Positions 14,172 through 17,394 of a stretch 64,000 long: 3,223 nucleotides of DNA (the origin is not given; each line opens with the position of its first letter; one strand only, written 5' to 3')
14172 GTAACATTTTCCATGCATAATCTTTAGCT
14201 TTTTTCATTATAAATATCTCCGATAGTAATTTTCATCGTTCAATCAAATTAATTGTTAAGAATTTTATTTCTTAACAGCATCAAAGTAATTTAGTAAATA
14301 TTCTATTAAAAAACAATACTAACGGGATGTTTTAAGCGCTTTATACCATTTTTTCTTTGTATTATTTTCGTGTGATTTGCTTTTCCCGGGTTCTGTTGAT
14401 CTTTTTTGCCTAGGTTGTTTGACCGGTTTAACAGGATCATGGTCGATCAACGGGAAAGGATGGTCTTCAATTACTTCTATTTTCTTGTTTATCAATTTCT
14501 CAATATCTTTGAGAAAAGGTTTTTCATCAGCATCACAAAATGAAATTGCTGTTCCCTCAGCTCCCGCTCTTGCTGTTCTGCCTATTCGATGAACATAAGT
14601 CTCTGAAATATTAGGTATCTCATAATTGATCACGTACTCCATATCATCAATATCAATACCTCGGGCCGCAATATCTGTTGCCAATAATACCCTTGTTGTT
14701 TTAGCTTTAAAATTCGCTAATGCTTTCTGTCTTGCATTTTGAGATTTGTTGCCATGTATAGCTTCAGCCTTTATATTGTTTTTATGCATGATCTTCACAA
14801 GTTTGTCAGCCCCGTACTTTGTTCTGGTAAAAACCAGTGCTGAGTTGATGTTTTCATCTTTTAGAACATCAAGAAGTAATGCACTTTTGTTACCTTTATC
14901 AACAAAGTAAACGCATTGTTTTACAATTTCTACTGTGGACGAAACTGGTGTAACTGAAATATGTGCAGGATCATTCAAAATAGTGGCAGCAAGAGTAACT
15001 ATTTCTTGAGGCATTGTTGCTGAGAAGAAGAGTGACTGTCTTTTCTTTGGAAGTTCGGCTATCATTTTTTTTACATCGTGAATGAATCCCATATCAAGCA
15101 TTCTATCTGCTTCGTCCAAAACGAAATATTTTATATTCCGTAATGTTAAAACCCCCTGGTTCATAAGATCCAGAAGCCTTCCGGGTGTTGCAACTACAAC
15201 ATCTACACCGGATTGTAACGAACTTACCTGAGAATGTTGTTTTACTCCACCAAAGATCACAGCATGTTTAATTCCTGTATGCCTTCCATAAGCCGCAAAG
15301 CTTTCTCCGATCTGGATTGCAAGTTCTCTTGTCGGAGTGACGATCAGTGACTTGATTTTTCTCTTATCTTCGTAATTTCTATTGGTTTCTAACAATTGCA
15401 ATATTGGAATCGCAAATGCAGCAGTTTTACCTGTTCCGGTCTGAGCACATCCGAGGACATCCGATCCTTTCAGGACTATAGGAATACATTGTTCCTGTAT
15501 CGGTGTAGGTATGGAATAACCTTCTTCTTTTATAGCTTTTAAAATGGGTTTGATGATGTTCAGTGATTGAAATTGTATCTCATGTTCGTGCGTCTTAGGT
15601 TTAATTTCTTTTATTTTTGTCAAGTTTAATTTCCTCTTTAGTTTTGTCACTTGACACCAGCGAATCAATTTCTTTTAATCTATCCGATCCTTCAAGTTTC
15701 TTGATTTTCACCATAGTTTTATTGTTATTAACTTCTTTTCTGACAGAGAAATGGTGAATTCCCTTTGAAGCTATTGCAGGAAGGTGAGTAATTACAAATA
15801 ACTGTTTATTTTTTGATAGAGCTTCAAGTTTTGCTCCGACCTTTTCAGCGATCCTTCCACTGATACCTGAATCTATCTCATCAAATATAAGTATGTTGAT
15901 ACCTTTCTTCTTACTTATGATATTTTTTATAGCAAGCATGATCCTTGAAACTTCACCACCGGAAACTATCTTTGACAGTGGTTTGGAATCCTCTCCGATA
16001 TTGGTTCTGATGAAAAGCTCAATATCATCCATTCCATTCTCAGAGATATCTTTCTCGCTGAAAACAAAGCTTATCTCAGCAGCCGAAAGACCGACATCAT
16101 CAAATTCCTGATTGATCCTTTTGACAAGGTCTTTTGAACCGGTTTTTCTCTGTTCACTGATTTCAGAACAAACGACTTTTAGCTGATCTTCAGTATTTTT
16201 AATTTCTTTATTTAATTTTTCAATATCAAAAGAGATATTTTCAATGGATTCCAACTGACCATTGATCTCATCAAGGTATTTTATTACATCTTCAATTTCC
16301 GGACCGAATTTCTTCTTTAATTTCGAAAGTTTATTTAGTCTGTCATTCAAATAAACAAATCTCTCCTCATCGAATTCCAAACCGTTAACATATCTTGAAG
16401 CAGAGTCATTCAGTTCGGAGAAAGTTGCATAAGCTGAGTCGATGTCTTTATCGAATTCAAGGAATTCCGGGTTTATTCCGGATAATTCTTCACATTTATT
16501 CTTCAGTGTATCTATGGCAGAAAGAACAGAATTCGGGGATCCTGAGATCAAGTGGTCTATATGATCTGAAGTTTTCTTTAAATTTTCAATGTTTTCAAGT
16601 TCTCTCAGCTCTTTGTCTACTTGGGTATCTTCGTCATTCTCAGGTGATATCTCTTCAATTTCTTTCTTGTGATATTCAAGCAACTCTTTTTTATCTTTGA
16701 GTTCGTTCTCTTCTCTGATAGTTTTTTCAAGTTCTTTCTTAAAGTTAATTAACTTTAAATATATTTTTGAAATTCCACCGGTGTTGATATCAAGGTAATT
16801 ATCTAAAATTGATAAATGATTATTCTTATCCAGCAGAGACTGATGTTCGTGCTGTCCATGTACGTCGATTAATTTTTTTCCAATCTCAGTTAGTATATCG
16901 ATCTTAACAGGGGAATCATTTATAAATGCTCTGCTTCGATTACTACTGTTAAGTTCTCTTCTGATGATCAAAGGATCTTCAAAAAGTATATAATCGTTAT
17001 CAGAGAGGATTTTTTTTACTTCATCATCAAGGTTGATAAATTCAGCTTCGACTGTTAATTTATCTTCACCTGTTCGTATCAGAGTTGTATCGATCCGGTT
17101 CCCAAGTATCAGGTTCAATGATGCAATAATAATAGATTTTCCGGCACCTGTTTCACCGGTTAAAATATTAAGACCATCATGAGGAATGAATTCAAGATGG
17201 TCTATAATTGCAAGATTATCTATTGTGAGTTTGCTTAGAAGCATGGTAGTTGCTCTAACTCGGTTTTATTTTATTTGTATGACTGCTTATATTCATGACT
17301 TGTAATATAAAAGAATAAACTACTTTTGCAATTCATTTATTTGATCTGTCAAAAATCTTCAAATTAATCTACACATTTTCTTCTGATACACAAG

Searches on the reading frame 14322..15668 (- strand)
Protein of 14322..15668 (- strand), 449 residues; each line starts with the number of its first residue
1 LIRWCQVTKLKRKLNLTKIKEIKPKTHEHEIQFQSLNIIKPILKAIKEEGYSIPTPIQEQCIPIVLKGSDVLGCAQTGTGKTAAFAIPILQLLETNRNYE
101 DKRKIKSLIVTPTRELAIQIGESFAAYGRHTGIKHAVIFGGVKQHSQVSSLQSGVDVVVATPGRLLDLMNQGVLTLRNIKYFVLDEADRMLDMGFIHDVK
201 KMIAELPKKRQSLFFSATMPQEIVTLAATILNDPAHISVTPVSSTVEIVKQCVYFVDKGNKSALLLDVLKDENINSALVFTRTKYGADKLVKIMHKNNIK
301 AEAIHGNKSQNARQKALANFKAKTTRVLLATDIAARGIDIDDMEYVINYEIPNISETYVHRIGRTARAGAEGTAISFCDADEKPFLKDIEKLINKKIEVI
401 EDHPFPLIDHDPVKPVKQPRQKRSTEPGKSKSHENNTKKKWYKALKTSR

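Call 26: search_protein_families(library=pfam, proteins=[window:14322-15668:-], max_evalue=0.001)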
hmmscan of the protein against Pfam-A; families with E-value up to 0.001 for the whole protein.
window:14322-15668:- (449 aa): 4 families
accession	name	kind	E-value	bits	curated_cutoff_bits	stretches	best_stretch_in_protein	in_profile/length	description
PF00270.35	DEAD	-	1.5e-52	178.1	26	1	55-223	1-164/167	DEAD/DEAH box helicase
PF00271.37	Helicase_C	-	5.9e-31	107.4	23.5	1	261-369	2-110/110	Helicase conserved C-terminal domain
PF04851.21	ResIII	-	2e-07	31.5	22.5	1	75-220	30-163/164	Type III restriction enzyme, res subunit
PF14617.12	CMS1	-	0.0004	20.3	35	1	142-187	162-208/250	U3-containing 90S pre-ribosomal complex subunit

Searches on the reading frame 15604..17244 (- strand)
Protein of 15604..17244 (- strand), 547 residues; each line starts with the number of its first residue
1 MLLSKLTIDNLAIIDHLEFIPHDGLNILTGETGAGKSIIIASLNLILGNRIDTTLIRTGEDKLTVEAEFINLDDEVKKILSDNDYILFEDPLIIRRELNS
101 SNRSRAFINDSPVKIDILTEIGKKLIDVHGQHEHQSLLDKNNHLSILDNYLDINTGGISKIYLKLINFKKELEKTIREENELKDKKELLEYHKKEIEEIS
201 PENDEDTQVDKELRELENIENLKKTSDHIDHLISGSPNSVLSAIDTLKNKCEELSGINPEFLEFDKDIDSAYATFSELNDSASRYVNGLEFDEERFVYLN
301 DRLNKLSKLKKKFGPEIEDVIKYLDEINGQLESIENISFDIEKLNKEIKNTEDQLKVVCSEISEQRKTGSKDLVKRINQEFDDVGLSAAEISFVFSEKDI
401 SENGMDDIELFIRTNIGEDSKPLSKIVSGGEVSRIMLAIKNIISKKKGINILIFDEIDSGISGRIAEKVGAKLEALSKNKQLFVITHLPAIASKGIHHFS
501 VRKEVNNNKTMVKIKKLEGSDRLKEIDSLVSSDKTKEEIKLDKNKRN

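Call 26: search_protein_families(library=pfam, proteins=[window:15604-17244:-], max_evalue=0.001)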
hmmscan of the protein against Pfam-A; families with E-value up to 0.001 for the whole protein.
window:15604-17244:- (547 aa): 3 families
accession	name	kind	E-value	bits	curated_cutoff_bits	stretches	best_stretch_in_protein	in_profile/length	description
PF02463.25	SMC_N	-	1e-11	45.2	40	1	4-504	3-214/220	RecF/RecN/SMC N terminal domain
PF13476.12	AAA_23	-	1.9e-09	38.9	27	1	5-224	1-184/201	AAA domain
PF13401.12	AAA_22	-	0.00029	21.6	27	0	23-59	5-33/130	AAA domain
